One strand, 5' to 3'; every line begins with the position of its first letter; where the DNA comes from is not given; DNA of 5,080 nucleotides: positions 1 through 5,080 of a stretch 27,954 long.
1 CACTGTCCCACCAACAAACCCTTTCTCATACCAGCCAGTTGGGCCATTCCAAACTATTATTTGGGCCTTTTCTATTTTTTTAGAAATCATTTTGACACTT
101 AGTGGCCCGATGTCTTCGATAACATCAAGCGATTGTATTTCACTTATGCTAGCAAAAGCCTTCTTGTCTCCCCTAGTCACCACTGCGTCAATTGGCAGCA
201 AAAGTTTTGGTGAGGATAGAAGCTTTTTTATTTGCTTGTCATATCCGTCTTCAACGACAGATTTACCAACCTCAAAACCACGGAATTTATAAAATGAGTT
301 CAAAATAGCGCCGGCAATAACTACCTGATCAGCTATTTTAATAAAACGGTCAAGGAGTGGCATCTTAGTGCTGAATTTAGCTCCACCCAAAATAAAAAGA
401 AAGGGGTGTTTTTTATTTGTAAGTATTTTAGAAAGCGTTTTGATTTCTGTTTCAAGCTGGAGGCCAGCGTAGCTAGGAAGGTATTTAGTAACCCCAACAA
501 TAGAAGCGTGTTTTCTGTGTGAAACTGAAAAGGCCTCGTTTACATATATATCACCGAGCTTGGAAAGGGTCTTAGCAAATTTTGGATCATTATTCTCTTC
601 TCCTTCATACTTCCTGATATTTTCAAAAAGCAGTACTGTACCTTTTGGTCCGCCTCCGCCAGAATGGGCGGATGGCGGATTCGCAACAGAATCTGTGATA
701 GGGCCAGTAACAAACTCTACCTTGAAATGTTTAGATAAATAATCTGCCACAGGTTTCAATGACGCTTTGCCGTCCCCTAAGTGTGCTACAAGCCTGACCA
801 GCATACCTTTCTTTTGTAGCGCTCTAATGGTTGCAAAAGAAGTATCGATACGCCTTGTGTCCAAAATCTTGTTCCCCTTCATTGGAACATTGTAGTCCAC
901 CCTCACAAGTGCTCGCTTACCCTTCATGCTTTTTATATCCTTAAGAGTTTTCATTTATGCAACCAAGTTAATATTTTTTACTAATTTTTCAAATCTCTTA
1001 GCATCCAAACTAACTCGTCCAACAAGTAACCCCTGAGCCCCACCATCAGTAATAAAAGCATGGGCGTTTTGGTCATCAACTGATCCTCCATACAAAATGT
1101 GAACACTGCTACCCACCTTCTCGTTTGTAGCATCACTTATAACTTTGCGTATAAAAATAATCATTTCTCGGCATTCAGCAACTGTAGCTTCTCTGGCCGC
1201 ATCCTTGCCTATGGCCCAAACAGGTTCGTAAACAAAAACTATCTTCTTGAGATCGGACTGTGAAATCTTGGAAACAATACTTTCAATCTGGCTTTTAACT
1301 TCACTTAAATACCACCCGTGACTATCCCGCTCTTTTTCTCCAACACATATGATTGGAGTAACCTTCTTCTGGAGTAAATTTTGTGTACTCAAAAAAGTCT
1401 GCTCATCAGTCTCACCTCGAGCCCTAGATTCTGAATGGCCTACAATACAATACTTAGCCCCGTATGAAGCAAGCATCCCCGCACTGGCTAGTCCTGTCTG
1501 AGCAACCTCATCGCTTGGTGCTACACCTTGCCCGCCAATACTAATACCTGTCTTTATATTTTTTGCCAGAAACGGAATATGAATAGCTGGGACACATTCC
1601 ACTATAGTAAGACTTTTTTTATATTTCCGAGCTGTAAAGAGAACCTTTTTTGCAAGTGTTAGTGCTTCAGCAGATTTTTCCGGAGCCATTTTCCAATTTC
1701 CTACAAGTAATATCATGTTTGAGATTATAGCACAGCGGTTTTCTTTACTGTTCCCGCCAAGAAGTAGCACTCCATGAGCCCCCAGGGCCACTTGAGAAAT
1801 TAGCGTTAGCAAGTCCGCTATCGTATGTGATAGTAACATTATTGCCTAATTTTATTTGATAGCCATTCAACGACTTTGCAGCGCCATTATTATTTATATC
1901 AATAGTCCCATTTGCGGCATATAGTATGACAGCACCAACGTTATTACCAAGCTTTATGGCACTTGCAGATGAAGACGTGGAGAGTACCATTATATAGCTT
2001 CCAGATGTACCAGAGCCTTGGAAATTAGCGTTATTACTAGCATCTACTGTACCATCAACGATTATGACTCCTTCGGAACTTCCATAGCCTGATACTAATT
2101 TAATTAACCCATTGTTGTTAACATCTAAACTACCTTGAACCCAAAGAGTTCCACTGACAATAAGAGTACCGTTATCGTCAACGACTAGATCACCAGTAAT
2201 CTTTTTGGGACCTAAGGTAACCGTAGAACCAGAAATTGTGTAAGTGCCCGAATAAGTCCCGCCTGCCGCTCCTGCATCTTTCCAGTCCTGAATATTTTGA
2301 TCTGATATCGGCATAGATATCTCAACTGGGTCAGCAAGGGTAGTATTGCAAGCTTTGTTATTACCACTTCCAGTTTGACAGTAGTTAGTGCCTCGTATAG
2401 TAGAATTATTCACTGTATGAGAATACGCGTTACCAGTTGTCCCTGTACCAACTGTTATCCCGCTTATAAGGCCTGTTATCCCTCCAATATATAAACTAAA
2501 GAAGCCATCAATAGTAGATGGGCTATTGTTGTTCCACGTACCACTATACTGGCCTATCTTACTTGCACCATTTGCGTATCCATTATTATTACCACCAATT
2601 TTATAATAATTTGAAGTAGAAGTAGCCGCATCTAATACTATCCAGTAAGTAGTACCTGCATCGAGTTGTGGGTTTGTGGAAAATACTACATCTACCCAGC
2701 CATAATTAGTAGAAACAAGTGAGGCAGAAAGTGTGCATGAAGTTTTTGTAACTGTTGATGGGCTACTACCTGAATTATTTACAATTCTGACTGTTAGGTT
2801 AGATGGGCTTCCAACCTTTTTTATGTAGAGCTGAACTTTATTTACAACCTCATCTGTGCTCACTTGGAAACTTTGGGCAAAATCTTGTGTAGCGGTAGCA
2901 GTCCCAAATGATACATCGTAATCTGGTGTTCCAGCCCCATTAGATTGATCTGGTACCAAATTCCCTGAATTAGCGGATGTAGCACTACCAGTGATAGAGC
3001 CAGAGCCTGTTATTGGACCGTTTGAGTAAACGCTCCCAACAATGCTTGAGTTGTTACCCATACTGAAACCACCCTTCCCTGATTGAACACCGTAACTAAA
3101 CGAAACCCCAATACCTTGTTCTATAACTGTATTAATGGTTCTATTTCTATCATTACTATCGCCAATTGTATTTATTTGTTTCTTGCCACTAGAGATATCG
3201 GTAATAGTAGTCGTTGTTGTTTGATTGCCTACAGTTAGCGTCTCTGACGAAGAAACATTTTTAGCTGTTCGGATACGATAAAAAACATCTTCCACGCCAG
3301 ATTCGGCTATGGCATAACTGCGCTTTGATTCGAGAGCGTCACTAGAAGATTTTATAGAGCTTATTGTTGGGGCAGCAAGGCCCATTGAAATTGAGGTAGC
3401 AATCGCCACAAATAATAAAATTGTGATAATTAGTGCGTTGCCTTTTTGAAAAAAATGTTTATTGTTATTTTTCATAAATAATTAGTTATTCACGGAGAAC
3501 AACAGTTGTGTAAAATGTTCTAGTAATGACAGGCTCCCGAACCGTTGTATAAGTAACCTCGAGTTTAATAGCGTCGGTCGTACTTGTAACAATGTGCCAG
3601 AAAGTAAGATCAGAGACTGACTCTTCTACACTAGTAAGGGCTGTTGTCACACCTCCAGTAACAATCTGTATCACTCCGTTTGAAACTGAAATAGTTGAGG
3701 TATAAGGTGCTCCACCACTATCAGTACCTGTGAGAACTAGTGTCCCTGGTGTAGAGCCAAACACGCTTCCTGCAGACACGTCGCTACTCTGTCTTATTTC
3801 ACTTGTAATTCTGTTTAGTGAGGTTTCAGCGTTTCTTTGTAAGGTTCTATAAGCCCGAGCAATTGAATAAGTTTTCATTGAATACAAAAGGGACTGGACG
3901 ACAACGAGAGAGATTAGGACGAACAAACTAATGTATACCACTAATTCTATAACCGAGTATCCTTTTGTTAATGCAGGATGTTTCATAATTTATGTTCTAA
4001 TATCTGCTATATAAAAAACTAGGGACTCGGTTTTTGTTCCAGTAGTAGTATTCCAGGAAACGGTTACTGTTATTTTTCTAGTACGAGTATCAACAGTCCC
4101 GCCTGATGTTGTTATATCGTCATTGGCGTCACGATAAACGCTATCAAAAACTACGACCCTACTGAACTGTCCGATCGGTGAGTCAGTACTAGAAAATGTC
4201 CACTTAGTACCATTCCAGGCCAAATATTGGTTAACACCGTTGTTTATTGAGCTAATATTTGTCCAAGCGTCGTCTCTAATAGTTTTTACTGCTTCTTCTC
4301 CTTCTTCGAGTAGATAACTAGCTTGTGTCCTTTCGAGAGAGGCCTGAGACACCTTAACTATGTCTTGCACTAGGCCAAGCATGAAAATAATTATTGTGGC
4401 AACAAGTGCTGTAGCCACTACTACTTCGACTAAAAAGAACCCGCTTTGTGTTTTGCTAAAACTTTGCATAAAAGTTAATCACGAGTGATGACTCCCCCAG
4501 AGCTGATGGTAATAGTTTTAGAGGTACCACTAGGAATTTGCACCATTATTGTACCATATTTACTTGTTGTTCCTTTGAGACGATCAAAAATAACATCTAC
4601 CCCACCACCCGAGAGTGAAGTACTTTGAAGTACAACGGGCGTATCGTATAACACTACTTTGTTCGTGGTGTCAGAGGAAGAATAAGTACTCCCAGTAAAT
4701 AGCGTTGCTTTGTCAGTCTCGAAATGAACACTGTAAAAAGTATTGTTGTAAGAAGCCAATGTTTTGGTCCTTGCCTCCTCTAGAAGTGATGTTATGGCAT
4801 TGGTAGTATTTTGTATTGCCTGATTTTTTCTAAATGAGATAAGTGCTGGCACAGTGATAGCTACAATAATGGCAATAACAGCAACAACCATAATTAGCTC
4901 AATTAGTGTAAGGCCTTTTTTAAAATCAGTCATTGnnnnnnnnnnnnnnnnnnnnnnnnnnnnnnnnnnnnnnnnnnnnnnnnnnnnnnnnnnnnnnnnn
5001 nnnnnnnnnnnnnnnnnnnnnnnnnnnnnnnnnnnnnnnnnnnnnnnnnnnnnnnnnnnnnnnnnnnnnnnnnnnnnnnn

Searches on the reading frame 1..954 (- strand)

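Call 80: search_protein_families(library=pfam, proteins=[window:1-954:-], max_evalue=0.001)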
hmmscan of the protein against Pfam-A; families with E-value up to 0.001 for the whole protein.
window:1-954:- (318 aa): 1 family
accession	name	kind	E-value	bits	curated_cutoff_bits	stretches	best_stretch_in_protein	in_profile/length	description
PF00162.24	PGK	-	1.6e-89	301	27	1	5-317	2-326/379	Phosphoglycerate kinase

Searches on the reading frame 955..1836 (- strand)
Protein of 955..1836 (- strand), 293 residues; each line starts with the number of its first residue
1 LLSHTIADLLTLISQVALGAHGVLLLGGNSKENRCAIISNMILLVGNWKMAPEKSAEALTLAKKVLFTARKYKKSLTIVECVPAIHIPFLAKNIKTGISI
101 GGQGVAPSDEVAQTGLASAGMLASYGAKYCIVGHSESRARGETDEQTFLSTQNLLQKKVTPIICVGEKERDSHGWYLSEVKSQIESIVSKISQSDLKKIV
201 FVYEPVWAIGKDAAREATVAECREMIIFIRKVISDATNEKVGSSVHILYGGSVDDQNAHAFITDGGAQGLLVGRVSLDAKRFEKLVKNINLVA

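Call 80: search_protein_families(library=pfam, proteins=[window:955-1836:-], max_evalue=0.001)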
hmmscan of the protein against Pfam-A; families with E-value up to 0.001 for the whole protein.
window:955-1836:- (293 aa): 1 family
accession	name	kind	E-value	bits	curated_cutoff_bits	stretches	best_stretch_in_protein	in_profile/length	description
PF00121.24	TIM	-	4e-57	194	20.1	1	43-288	2-244/245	Triosephosphate isomerase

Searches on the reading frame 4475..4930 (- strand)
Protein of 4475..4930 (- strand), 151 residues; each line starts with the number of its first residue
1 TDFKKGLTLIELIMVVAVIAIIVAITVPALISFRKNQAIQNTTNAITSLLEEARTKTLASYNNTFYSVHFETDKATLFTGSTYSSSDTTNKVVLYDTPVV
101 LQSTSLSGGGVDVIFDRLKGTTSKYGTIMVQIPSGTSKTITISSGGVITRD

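Call 80: search_protein_families(library=pfam, proteins=[window:4475-4930:-], max_evalue=0.001)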
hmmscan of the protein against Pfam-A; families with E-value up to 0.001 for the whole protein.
window:4475-4930:- (151 aa): 1 family
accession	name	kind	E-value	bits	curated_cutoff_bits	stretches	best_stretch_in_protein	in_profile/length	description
PF07963.17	N_methyl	-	0.0002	21.2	21.2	1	4-26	4-26/27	Prokaryotic N-terminal methylation motif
